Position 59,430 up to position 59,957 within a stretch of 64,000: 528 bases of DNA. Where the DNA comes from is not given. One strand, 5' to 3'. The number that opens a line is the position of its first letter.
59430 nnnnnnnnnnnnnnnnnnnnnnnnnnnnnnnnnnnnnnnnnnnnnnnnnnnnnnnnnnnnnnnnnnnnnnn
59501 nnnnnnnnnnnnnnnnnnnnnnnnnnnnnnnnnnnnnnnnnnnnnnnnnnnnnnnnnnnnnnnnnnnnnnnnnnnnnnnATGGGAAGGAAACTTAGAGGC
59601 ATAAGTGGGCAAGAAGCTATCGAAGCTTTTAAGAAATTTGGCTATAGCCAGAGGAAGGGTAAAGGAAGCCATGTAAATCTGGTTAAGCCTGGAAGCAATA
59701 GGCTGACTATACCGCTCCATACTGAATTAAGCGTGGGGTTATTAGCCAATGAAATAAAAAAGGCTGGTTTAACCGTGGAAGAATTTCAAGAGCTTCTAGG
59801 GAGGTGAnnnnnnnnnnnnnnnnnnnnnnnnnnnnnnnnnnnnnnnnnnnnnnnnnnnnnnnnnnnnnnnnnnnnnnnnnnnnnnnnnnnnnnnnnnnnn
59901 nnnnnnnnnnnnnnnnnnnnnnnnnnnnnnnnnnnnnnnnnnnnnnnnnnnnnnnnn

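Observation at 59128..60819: Five tracts of strict 7-nt periodicity (STRR-like heptamers) bracket a hicAB pair and a four-helix-bundle gene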

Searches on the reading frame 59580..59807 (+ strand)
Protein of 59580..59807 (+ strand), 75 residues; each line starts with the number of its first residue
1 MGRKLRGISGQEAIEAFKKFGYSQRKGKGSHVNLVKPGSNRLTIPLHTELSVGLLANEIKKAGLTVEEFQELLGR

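Call 9: search_protein_families(library=pfam, proteins=[window:59580-59807:+], max_evalue=0.01)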
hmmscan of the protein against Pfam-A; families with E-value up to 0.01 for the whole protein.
window:59580-59807:+ (75 aa): 1 family
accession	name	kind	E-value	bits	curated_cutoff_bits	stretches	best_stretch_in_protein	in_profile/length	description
PF07927.17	HicA_toxin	-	2.1e-11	44.2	27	1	10-64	1-58/58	HicA toxin of bacterial toxin-antitoxin,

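Call 51: search_protein_families(library=ncbifam, proteins=[window:59580-59807:+], max_evalue=0.001)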
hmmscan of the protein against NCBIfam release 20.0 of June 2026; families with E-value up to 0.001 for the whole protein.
window:59580-59807:+ (75 aa): 0 families

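Call 52: search_protein_families(library=padloc, proteins=[window:59580-59807:+], max_evalue=0.001)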
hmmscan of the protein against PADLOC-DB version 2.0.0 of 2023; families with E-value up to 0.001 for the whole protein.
window:59580-59807:+ (75 aa): 0 families
